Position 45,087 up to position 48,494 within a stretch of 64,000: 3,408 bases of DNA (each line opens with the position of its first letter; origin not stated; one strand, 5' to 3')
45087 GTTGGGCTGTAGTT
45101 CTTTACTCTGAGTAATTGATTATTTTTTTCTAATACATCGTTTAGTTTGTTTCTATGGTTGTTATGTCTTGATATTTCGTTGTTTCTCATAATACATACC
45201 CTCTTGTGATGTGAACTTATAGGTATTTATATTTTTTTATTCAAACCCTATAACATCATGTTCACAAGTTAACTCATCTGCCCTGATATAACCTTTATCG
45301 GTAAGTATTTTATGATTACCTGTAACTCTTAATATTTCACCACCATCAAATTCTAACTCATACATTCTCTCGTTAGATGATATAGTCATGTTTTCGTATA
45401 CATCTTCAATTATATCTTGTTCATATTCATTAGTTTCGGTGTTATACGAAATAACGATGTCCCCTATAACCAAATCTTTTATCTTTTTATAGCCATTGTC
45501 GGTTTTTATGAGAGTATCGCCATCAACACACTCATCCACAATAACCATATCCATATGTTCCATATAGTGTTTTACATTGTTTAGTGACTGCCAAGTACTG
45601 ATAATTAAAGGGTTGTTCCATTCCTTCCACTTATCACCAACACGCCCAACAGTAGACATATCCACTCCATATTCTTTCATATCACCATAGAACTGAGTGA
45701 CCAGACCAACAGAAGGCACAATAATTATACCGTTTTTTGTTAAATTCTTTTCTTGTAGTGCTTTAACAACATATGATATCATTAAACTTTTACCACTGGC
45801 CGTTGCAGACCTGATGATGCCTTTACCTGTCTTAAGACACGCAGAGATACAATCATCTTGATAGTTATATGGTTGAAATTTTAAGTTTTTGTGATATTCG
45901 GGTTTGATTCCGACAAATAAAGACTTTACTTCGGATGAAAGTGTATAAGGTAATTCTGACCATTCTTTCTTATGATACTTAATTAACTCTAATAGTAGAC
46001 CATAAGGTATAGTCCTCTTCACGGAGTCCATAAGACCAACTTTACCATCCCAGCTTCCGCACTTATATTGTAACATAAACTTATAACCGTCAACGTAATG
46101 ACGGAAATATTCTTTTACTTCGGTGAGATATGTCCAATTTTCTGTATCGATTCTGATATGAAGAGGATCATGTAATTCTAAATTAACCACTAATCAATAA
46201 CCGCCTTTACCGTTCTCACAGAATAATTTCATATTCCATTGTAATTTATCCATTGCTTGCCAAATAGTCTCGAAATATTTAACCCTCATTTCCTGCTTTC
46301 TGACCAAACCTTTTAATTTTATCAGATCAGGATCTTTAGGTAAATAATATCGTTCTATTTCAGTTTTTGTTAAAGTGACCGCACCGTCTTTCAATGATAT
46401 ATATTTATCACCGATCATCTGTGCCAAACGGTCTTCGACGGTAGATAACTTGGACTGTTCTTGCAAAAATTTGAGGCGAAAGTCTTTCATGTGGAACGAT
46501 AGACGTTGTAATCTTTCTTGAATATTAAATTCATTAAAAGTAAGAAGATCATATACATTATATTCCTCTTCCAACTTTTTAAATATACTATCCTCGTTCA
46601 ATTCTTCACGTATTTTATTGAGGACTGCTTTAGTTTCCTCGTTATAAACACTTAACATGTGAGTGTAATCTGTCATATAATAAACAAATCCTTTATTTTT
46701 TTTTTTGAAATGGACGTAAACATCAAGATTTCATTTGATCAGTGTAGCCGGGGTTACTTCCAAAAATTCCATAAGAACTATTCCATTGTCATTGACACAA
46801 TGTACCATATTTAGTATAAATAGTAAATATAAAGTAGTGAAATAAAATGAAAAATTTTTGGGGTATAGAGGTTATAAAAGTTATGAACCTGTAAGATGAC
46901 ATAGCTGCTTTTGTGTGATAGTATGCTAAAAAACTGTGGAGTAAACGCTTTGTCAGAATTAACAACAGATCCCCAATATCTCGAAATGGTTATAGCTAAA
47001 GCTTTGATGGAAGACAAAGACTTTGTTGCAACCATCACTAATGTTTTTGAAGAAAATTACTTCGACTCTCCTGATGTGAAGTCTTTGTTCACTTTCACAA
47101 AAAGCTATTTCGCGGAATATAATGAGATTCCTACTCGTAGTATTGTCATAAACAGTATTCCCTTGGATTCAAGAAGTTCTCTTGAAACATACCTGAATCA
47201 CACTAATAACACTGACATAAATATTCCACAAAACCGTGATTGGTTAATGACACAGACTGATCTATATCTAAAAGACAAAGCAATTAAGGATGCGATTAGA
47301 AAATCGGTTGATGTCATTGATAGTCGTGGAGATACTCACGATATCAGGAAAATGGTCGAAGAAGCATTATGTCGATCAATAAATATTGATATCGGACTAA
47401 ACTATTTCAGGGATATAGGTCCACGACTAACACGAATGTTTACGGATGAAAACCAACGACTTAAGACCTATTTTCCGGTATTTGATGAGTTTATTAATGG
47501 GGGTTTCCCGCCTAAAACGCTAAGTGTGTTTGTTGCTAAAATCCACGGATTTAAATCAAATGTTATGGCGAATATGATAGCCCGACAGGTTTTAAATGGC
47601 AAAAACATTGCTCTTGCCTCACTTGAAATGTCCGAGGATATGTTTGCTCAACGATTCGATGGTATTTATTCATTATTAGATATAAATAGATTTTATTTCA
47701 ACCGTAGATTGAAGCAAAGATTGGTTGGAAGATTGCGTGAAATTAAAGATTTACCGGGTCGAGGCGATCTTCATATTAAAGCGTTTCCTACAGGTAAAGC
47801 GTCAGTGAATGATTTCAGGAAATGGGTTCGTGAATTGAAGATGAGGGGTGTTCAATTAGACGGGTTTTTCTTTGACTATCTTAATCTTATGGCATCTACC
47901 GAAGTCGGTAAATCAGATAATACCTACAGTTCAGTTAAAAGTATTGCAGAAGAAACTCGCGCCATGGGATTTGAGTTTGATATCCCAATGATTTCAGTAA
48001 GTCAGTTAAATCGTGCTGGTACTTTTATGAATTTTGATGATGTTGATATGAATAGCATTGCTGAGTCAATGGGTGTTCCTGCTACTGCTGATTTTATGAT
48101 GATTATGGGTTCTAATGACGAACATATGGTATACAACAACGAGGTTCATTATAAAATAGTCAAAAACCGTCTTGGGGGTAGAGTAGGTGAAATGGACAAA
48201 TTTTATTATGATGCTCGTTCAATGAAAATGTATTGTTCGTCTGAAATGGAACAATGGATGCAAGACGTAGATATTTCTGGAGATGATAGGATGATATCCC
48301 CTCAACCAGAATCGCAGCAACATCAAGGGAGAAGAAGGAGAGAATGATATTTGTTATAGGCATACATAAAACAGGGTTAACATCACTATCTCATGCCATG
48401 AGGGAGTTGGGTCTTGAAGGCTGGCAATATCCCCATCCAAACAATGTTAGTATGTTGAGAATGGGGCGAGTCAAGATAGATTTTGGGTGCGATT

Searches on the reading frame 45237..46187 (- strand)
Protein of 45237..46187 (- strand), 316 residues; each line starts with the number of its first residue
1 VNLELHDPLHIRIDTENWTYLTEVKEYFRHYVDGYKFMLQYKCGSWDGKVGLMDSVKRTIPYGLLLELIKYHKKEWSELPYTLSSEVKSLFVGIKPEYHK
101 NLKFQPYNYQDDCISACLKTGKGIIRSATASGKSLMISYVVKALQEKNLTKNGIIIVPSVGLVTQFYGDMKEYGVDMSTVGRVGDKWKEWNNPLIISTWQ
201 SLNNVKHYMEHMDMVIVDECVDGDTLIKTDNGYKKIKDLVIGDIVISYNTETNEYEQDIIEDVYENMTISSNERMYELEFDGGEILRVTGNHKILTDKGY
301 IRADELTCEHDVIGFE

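Call 8: search_protein_families(library=phrogs, proteins=[window:45237-46187:-], max_evalue=0.00001)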
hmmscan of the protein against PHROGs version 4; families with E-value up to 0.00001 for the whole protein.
window:45237-46187:- (316 aa): 4 families
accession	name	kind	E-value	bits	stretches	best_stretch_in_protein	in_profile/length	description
phrog_16259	-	DNA, RNA and nucleotide metabolism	1.1e-61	209.9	1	2-313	5-327/330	DNA helicase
phrog_16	-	DNA, RNA and nucleotide metabolism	1.3e-30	107.4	1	36-220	232-385/986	DNA helicase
phrog_62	-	DNA, RNA and nucleotide metabolism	7.2e-07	28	1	96-220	687-817/1881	DNA helicase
phrog_14619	-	DNA, RNA and nucleotide metabolism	8e-06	26.6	0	33-71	38-76/314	DNA helicase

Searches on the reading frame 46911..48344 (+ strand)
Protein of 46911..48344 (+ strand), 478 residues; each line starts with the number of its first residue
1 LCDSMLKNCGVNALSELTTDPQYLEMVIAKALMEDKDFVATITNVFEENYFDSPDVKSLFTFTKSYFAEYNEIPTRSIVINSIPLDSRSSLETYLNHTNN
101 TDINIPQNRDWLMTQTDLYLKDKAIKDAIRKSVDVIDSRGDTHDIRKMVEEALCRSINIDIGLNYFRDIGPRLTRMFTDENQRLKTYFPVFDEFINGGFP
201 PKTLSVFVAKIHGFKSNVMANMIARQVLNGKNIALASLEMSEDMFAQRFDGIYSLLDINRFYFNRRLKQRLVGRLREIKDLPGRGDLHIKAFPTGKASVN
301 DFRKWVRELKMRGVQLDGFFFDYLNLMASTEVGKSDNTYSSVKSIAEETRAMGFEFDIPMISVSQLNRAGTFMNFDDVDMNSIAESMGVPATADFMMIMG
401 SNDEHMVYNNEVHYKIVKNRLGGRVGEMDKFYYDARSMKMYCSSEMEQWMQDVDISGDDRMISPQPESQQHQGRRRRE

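Call 8: search_protein_families(library=phrogs, proteins=[window:46911-48344:+], max_evalue=0.00001)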
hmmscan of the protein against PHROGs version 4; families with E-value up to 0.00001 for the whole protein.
window:46911-48344:+ (478 aa): 2 families
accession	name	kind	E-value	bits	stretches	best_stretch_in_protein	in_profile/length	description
phrog_19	-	DNA, RNA and nucleotide metabolism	9.1e-67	227.3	1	22-447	161-585/621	DnaB-like replicative helicase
phrog_243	-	DNA, RNA and nucleotide metabolism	6.2e-08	32.9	1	199-423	32-245/273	DnaB-like replicative helicase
